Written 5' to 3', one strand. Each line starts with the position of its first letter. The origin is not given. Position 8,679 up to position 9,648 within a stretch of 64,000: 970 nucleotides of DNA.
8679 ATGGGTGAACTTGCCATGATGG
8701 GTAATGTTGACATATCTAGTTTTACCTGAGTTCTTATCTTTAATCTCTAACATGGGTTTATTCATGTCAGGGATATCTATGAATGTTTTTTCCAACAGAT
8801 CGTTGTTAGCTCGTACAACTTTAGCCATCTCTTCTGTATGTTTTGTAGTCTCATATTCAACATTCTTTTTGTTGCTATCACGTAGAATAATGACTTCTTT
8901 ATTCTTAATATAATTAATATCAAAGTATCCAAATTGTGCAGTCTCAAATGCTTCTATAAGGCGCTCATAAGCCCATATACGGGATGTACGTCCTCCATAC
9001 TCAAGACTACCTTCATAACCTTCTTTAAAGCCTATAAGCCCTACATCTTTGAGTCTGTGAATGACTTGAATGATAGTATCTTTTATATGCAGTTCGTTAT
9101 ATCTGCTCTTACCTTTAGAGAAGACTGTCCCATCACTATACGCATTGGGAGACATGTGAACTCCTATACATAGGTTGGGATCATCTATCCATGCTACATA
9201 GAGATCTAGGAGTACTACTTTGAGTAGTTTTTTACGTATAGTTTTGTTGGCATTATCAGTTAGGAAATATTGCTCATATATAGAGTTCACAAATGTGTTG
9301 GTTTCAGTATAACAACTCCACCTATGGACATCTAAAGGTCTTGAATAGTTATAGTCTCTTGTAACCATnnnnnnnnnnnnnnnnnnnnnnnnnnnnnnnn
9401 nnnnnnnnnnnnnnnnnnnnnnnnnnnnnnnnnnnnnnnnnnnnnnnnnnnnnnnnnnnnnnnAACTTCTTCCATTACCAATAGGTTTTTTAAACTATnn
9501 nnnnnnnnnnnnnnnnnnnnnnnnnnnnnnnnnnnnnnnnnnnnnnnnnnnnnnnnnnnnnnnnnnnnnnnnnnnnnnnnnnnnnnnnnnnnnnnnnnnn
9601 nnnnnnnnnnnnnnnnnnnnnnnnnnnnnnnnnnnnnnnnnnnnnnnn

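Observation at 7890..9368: Compact 492-aa protein with the full motif set of T7-like single-subunit RNA polymerases, paired with the integrase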

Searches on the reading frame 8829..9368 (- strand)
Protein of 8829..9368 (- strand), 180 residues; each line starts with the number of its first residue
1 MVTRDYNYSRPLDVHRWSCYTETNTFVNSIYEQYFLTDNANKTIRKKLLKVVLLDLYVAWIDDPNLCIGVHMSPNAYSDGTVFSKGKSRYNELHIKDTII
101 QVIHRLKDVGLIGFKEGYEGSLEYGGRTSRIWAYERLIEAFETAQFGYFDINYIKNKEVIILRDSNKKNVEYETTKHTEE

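Call 89: predict_structure(alignment_id=A5)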
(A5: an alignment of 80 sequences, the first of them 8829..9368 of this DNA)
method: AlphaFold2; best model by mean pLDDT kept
length: 180 residues; sequences in the alignment: 80
mean_pLDDT: 88.0   pTM: 0.83
mean pLDDT of the five models: 88.0, 87.8, 86.6, 86.6, 85.1
residues with pLDDT >= 90: 110; 70-90: 51; 50-70: 12; < 50: 7
segments of 3 or more residues with pLDDT < 50: 81-86
pLDDT, mean of each block of 10 residues (from residue 1): 85 93 98 89 92 98 97 78 48 77 97 94 89 98 97 83 87 84
secondary structure, 60 per line:
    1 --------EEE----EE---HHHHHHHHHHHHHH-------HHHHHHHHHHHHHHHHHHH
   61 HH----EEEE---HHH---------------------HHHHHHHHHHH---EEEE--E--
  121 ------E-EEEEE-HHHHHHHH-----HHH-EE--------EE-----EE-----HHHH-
elements in order: E9-11 H21-34 H42-62 E67-70 H98-108 E112-115 E129-133 H135-142 H176-179

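Call 92: fold_search(model_id=the predicted structure, library=pdb)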
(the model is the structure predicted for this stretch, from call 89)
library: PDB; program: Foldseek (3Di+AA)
matches with E <= 10: 257; with E <= 0.001: 0
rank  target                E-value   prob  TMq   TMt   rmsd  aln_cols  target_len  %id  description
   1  9h88_B                1.3e-01  0.72  0.22  0.35   3.3        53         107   23  Crystal structure of LmrR variant V15aY-RNYW with Val15 replaced by 3-aminotyrosine and evolved as Friedel-Crafts alky (released 2025-04-30)
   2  22oz_D                1.3e-01  0.16  0.21  0.22  16.5       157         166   15  Structural insights into HpaR-mediated recognition of hrpX and hrpG in Xanthomonas campestris pv. campestris (released 2026-03-11)
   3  3we2_B                1.6e-01  0.25  0.22  0.32  17.3       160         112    7  Structure of BLM RQC domain bound to a phosphate ion (released 2013-11-13)
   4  3we3_B                2.5e-01  0.20  0.22  0.33  16.7       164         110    6  Structure of BLM RQC domain bound to an arsenate ion (released 2013-11-13)
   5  8qdf_B                2.6e-01  0.57  0.31  0.46   6.3       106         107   16  Engineered LmrR with Met-89 replaced by para-boronophenylalanine (released 2024-05-01)
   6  4esb                  3.0e-01  0.57  0.19  0.31   4.3        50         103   20  Crystal structure of PadR-like transcriptional regulator (BC4206) from Bacillus cereus strain ATCC 14579 (released 2012-12-05)
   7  8ylh_B                4.3e-01  0.33  0.27  0.30   8.4       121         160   12  Crystal structure of Pectobacterium atrosepticum PecS (released 2024-11-13)
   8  3gfi_A                4.3e-01  0.13  0.21  0.26  13.4       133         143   16  Crystal structure of ST1710 complexed with its promoter DNA (released 2009-08-25)
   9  6cmv_C                4.8e-01  0.33  0.28  0.41   8.9       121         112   12  Crystal structure of Archaeal Biofilm Regulator (AbfR2) from Sulfolobus acidocaldarius (released 2018-11-14)
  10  1h38_A                4.8e-01  0.09  0.22  0.06  13.7       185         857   11  Structure of a T7 RNA polymerase elongation complex at 2.9A resolution (released 2002-11-20)
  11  3gfj                  5.1e-01  0.21  0.25  0.31   9.1       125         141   14  Crystal structure of the ST1710 mutant (R89A) protein (released 2009-08-25)
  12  2yr2_B                5.5e-01  0.13  0.21  0.26  12.6       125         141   18  Crystal Structure of the Hypothetical regulator from Sulfolobus tokodaii (released 2007-10-02)
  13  2voo_B                5.5e-01  0.03  0.15  0.15  20.8       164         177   13  Crystal structure of N-terminal domains of Human La protein complexed with RNA oligomer UUUUUUUU (released 2008-05-06)
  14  5v8f_A                7.5e-01  0.08  0.19  0.10  12.9       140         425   11  Structural basis of MCM2-7 replicative helicase loading by ORC-Cdc6 and Cdt1 (released 2017-05-10)
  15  3jwi_A                7.9e-01  0.07  0.18  0.17   9.6       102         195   11  Crystal structure analysis of the methyltransferase domain of bacterial-CtHen1-CN (released 2009-10-20)
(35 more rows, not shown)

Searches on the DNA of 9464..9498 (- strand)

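Call 103: build_rna_model(alignment_id=A8, structure=none)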
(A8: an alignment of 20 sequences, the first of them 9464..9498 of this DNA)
Model R1 built from alignment A8 (20 sequences, 35 columns); structure: none (sequence only).
model positions 35; base pairs 0; branch points 0; effective number of sequences 20; information 0.79 bits per position. No base pairs: searches with it score sequence only.

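Call 104: search_with_rna_model(model_id=R1, sources=[window, L001, L002, L003, L004, L005, L006, L007, L008, L009, L010, L011, L012, L013, L014, L015, L016, L017, L018, L019, L020, L021, L022, L023, L024, L025, L026, L027, L028, L029, L030, L031, L032, L033, L034, L035, L036, L037, L038, L039, L040, L041, L042, L043, L044, L045, L046, L047, L048, L049, L050, L051, L052, L053, L054, L055, L056, L057, L058, L059, L060, L061, L062, L063, L064, L065, L066, L067, L068, L069, L070, L071, L072, L073, L074, L075, L076, L077, L078, L079, L080], max_evalue=1)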
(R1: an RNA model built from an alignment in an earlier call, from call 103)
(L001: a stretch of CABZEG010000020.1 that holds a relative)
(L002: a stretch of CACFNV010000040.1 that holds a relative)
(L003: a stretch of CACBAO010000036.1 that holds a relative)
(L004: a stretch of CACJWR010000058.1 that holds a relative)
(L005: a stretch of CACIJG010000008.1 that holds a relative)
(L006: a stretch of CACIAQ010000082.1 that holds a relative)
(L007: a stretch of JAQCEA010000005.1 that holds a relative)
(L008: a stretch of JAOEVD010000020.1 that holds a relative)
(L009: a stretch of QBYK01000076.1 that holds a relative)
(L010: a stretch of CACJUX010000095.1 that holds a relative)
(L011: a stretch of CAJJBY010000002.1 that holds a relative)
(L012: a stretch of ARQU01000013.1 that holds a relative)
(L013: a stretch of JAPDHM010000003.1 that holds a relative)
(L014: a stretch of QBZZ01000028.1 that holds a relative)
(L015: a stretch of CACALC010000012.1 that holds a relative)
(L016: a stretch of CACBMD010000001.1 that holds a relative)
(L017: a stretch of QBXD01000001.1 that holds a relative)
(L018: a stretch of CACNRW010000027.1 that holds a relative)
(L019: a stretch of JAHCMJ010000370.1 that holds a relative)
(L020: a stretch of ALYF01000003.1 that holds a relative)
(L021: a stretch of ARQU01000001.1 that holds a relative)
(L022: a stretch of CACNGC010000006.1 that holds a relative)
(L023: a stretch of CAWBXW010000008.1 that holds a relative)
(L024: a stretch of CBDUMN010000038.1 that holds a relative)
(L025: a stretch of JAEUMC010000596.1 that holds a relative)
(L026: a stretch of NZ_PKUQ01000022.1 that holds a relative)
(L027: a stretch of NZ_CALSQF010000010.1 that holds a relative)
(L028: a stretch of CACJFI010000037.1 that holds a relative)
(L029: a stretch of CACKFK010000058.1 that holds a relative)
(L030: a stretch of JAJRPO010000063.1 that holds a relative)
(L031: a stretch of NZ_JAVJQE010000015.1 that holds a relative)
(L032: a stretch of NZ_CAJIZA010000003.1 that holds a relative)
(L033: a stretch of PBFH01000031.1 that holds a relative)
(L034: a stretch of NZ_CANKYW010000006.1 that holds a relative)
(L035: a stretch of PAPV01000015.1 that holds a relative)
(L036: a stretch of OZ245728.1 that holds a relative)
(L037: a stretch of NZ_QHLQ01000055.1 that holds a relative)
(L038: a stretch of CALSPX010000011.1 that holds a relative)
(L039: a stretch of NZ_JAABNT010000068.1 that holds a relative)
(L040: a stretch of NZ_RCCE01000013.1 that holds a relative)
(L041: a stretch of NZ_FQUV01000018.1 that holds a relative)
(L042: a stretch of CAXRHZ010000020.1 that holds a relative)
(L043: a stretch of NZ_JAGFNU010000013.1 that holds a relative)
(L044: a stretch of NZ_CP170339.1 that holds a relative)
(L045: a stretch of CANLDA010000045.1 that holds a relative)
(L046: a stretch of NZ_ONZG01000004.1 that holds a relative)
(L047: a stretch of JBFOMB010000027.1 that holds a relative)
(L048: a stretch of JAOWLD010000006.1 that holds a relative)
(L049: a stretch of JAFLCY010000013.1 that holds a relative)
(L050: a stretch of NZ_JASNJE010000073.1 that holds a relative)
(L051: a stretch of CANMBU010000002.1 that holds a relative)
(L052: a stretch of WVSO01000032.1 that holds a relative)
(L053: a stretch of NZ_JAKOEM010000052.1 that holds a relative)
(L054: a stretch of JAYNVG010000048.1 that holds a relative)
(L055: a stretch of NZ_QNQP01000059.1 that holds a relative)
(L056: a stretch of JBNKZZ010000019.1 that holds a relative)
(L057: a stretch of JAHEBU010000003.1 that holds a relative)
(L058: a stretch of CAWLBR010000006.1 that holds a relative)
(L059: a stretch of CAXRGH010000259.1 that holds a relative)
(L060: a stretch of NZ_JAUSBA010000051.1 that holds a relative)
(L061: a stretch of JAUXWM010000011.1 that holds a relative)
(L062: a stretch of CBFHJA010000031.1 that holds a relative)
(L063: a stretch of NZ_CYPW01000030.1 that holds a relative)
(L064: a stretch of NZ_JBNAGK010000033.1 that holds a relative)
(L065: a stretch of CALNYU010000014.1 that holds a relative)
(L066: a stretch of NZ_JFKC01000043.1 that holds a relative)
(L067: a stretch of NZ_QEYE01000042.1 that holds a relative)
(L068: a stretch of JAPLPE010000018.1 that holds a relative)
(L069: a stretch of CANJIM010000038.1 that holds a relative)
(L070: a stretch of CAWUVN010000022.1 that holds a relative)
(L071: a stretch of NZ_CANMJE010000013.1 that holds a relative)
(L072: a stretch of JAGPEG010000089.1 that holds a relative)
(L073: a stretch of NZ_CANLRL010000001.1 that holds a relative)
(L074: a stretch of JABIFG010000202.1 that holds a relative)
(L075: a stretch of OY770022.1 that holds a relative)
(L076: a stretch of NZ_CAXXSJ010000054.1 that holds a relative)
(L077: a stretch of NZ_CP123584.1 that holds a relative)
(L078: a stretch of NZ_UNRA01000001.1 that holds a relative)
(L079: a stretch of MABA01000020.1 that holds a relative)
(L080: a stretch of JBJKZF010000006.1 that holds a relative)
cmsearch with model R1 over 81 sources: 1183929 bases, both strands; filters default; matches with E-value up to 1: 78.
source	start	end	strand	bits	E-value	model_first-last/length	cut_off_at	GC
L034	9844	9874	+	27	5.6e-06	4-34/35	-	0.32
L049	9883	9912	+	26.6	7.3e-06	5-34/35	-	0.43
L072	9886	9912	+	25.1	2.2e-05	8-34/35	-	0.37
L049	11511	11540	-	25.1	2.3e-05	5-34/35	-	0.37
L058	11627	11657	-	24.9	2.6e-05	4-34/35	-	0.32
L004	5296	5325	+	24.9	2.7e-05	4-33/35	-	0.33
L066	8220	8248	+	24.6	3.2e-05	6-34/35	-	0.28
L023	9022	9050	+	24.6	3.4e-05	5-33/35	-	0.34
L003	6908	6938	+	24.5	3.6e-05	4-34/35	-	0.29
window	9465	9495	-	24.3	4.1e-05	4-34/35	-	0.29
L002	3307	3336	+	24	5.3e-05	5-34/35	-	0.33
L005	9874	9903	+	23.6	7.2e-05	5-34/35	-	0.3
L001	1985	2014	+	23.6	7.2e-05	5-34/35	-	0.3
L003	2345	2374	+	23.6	7.2e-05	5-34/35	-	0.3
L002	6359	6389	-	23.3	8.8e-05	4-34/35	-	0.32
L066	7724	7751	-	23.2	9.4e-05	6-33/35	-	0.32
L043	9431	9460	+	22.9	0.00012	5-34/35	-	0.37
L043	11516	11545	-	22.9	0.00012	5-34/35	-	0.37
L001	5790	5819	+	22.2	0.0002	5-34/35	-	0.33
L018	12920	12947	-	21.3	0.00038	6-33/35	-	0.25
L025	2721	2751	-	20.9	0.00052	4-34/35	-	0.45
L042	11564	11589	-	20.7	0.0006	6-31/35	-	0.27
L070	1952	1980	-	20.4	0.00074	4-32/35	-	0.28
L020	11429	11455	-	20.1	0.00096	7-33/35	-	0.22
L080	1850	1879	-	19.8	0.0012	5-34/35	-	0.33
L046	9849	9876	+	19.7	0.0013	5-32/35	-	0.25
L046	16898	16925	-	19.7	0.0013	5-32/35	-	0.25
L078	9843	9869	+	19.6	0.0013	6-32/35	-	0.26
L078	14621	14647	-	19.6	0.0013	6-32/35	-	0.26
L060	11606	11631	-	19.6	0.0014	7-32/35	-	0.35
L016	12373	12400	-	19.3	0.0018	6-33/35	-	0.25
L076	7112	7140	+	18.5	0.0032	6-34/35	-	0.45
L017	9074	9101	-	18.4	0.0033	6-33/35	-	0.25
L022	11937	11961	-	17.6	0.006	5-29/35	-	0.2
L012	4626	4654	+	17.6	0.0062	4-32/35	-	0.31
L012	21309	21337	-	17.6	0.0062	4-32/35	-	0.31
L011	3812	3840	-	17.6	0.0062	4-32/35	-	0.38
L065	9505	9526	+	17.5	0.0064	7-28/35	-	0.32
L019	1963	1989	+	17.3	0.0074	6-32/35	-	0.15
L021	11935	11957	-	16.9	0.011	7-29/35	-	0.17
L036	11569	11594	-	16.4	0.015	4-29/35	-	0.27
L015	4138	4163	+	16.4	0.015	7-32/35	-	0.35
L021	11446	11464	-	16.4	0.015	11-29/35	-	0.21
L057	8413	8438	+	16.1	0.018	6-31/35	-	0.31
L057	11545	11570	-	16.1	0.018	6-31/35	-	0.31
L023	8193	8214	+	15.9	0.022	7-28/35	-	0.23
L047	9872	9896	+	15.8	0.024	8-32/35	-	0.28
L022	11445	11463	-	15.7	0.025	11-29/35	-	0.21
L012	9919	9941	+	15.6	0.026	7-29/35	-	0.3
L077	9894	9915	+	15.3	0.034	5-26/35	-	0.36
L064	150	174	+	15.3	0.034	8-32/35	-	0.28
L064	6566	6590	-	15.3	0.034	8-32/35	-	0.28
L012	11458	11483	-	15.3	0.035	4-29/35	-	0.27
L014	3236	3261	-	15.1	0.039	4-29/35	-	0.27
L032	9888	9915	+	14.9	0.045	6-33/35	-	0.25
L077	12180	12201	-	14.8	0.05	5-26/35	-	0.36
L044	9821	9839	+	14.8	0.051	10-28/35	-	0.26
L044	13835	13853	-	14.8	0.051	10-28/35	-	0.26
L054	2002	2026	+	14.6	0.057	5-29/35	-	0.28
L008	9904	9927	+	14.6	0.059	6-29/35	-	0.25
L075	962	982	+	14.2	0.075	6-26/35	-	0.38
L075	2638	2658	-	14.2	0.075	6-26/35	-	0.38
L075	9882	9902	+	14.2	0.075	6-26/35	-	0.38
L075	13615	13635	-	14.2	0.075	6-26/35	-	0.38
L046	3886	3905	+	13.6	0.12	7-26/35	-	0.4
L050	1030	1048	+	13.5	0.13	8-26/35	-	0.26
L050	2693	2711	-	13.5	0.13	8-26/35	-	0.26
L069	9697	9719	+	13.5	0.13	7-29/35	-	0.26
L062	9839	9863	+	13.4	0.15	8-27/35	-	0.24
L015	11461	11484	-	13.3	0.15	6-29/35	-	0.29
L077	3075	3095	-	13.3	0.15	6-26/35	-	0.43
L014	3962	3981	+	13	0.19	8-27/35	-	0.35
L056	11545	11562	-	13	0.19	11-28/35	-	0.33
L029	1149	1173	+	12.9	0.21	5-29/35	-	0.2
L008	13590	13613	-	12.6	0.25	6-29/35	-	0.38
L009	2844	2867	+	12.5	0.28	6-29/35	-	0.42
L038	9860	9883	+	12.4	0.29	5-28/35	-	0.25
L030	1768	1785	-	11.5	0.59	9-26/35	-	0.22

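Call 111: search_with_rna_model(model_id=R1, sources=[L099, L100, L081], max_evalue=5, filters=off)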
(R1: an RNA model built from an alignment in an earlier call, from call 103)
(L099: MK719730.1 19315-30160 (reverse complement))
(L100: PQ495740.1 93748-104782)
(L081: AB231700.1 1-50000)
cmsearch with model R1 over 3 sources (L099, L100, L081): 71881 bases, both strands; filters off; matches with E-value up to 5: 9.
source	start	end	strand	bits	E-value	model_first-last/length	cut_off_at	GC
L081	19822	19848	+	8.2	0.4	7-32/35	-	0.26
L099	9012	9032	+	8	0.49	4-24/35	-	0.24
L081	33867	33884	+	6.1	2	6-23/35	-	0.28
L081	47710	47728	+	5.8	2.5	4-22/35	-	0.26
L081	1781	1795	+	5.3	3.5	10-24/35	-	0.13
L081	23259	23273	-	5.1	4.2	18-32/35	-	0.33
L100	6676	6701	+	5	4.3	6-31/35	-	0.27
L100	10375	10393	+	5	4.6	6-24/35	-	0.21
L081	1472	1492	+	4.9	5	9-29/35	-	0.38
